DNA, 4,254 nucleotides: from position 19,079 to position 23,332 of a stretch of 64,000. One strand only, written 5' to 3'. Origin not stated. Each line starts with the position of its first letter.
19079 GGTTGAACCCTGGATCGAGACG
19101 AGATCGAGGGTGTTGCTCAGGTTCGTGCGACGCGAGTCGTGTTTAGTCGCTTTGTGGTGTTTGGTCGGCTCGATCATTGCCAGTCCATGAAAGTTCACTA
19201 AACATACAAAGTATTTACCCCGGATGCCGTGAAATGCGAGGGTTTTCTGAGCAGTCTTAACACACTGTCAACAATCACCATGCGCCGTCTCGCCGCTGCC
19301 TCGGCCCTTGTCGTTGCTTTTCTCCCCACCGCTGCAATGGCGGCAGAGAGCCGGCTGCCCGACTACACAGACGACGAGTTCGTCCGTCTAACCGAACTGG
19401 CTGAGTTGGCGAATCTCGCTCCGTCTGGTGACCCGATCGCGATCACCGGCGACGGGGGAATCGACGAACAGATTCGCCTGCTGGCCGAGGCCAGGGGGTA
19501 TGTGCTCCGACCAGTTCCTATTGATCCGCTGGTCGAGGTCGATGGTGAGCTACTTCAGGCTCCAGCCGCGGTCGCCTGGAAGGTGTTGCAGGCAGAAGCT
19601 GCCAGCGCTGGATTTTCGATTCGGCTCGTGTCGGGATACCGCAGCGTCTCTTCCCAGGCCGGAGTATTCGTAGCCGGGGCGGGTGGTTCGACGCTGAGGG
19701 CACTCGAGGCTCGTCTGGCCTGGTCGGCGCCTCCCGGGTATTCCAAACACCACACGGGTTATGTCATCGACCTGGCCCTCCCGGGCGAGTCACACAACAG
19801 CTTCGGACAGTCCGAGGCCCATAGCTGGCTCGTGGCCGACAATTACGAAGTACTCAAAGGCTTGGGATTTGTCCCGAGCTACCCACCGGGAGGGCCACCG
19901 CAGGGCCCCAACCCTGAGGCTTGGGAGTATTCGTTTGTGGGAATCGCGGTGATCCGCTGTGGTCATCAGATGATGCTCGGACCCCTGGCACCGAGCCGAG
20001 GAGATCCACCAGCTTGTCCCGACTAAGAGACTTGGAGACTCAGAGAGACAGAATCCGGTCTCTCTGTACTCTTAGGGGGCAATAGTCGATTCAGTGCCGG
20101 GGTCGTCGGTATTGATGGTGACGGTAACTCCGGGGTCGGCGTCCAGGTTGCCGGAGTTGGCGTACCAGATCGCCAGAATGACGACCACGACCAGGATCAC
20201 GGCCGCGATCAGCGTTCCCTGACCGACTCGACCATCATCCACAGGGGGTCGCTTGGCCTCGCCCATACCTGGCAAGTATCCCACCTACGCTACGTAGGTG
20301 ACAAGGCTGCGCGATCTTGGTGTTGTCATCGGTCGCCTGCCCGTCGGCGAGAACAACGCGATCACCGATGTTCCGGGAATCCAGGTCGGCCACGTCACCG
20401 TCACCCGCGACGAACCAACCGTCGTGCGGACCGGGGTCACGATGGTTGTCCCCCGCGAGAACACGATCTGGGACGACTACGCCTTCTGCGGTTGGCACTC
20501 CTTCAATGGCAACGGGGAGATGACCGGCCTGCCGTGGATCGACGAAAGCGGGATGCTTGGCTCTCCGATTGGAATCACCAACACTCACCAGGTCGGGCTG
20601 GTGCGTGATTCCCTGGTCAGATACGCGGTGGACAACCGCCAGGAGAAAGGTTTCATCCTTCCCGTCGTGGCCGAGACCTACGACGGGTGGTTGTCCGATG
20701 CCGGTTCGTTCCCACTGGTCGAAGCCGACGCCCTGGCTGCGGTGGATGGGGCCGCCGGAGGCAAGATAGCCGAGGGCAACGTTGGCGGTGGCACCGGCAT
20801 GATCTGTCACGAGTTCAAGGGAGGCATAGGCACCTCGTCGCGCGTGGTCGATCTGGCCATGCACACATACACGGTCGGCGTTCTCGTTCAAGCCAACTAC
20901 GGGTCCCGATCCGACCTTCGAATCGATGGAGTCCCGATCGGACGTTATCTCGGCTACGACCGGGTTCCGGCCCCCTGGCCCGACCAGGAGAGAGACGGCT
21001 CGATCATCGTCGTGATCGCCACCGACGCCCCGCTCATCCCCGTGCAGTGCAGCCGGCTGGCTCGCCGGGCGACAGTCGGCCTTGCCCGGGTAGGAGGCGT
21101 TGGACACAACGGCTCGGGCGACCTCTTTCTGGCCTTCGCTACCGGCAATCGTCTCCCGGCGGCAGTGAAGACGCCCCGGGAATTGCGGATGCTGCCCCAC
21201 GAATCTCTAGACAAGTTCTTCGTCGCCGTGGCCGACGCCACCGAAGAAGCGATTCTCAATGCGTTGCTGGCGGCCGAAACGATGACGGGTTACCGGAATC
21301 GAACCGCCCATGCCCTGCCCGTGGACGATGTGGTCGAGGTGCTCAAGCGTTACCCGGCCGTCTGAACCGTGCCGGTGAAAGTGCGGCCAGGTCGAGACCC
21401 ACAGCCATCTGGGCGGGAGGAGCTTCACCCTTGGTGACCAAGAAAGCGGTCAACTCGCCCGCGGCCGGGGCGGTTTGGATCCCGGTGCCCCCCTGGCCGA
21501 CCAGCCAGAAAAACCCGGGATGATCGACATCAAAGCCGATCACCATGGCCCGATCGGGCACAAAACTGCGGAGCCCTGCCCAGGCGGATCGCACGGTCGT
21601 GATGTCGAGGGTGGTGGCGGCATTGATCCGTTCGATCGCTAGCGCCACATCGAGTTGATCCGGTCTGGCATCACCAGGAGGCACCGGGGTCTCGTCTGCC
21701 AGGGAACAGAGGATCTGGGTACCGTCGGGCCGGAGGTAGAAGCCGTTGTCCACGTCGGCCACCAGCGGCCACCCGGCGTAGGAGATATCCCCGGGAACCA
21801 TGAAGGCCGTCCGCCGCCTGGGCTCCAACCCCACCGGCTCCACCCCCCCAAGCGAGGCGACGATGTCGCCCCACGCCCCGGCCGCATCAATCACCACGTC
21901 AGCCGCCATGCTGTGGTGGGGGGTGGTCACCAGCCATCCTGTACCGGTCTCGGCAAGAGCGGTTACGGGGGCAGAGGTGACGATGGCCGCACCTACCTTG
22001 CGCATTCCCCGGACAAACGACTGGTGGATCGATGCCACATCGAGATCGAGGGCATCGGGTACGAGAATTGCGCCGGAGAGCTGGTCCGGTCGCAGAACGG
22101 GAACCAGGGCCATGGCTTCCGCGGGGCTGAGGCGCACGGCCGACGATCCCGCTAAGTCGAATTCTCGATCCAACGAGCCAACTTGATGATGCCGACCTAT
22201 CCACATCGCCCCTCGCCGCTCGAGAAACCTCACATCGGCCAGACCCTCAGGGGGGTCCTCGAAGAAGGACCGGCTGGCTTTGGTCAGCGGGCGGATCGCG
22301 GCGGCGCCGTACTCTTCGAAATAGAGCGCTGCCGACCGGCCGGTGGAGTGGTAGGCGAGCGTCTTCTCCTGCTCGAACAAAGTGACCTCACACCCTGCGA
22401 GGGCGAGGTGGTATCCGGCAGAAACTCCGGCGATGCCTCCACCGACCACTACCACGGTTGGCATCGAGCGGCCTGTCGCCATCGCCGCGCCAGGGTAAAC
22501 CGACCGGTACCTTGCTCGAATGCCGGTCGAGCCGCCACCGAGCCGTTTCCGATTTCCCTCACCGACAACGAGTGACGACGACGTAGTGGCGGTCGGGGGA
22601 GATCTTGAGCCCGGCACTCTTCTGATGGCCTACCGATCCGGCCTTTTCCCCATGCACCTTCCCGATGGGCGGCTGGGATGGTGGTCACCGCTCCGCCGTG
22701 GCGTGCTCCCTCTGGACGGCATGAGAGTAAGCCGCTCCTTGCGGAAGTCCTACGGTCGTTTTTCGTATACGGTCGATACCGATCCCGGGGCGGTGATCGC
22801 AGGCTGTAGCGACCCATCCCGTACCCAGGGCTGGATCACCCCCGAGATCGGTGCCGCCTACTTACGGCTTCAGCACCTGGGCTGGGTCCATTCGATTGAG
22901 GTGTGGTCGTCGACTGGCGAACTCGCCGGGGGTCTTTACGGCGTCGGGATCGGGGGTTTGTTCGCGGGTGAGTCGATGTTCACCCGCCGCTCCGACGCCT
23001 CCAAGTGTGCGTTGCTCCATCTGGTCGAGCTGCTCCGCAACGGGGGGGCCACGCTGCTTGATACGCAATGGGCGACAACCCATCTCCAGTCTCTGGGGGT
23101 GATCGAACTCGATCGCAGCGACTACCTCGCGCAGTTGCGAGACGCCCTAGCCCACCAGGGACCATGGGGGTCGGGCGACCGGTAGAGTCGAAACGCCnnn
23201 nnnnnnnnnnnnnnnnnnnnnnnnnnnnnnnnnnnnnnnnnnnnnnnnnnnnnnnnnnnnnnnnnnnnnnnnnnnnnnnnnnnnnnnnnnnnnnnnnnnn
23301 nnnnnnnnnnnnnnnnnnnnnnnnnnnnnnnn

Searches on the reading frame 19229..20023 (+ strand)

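Call 60: search_protein_families(library=pfam, proteins=[window:19229-20023:+], max_evalue=0.001)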
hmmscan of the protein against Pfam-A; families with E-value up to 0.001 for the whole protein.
window:19229-20023:+ (265 aa): 1 family
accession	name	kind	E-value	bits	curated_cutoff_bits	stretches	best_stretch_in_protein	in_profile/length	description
PF02557.22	VanY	-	1.2e-21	77.3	25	1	108-238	3-131/132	D-alanyl-D-alanine carboxypeptidase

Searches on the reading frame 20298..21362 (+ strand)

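Call 60: search_protein_families(library=pfam, proteins=[window:20298-21362:+], max_evalue=0.001)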
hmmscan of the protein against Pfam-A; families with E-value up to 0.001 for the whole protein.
window:20298-21362:+ (355 aa): 1 family
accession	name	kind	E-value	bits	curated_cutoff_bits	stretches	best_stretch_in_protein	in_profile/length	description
PF03576.19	Peptidase_S58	-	2.5e-114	382.3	23.9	1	20-336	1-306/307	Peptidase family S58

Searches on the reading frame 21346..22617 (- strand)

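Call 60: search_protein_families(library=pfam, proteins=[window:21346-22617:-], max_evalue=0.001)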
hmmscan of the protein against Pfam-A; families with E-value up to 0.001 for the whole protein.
window:21346-22617:- (424 aa): 9 families
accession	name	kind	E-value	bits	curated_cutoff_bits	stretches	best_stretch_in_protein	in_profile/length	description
PF01266.30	DAO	-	7.2e-52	177.5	27.9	1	55-392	2-352/353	FAD dependent oxidoreductase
PF13450.12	NAD_binding_8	-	5.4e-08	33.4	21.9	1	57-118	1-64/68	NAD(P)-binding Rossmann-like domain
PF07992.20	Pyr_redox_2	-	6.5e-07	29.5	26.1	1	54-96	2-44/291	Pyridine nucleotide-disulphide oxidoreductase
PF00070.33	Pyr_redox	-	3e-05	24.9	22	1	55-102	2-48/82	Pyridine nucleotide-disulphide oxidoreductase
PF00890.30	FAD_binding_2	-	8.2e-05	22.4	20.4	1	55-91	2-38/414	FAD binding domain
PF01134.28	GIDA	-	0.00011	21.9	22.1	1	54-85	1-33/391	Glucose inhibited division protein A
PF13738.12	Pyr_redox_3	-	0.00028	20.7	30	0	54-91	166-203/305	Pyridine nucleotide-disulphide oxidoreductase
PF01494.25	FAD_binding_3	-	0.00046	20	22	1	54-94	3-41/349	FAD binding domain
PF03486.20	HI0933_like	-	0.00064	19.7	50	0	54-87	2-35/244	HI0933-like protein Rossmann domain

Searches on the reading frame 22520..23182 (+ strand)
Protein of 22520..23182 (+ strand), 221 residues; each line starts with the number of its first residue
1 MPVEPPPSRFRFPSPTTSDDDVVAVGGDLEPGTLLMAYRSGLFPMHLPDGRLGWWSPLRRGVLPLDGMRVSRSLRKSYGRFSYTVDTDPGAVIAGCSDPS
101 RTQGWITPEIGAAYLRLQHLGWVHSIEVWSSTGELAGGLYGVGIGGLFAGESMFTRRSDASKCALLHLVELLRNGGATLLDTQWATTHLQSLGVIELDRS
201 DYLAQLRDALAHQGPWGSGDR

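Call 60: search_protein_families(library=pfam, proteins=[window:22520-23182:+], max_evalue=0.001)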
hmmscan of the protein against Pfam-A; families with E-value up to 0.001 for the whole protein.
window:22520-23182:+ (221 aa): 1 family
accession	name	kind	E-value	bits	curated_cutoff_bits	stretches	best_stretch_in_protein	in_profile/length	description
PF03588.20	Leu_Phe_trans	-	2.6e-57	193.5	22.7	1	32-197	2-170/171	Leucyl/phenylalanyl-tRNA protein transferase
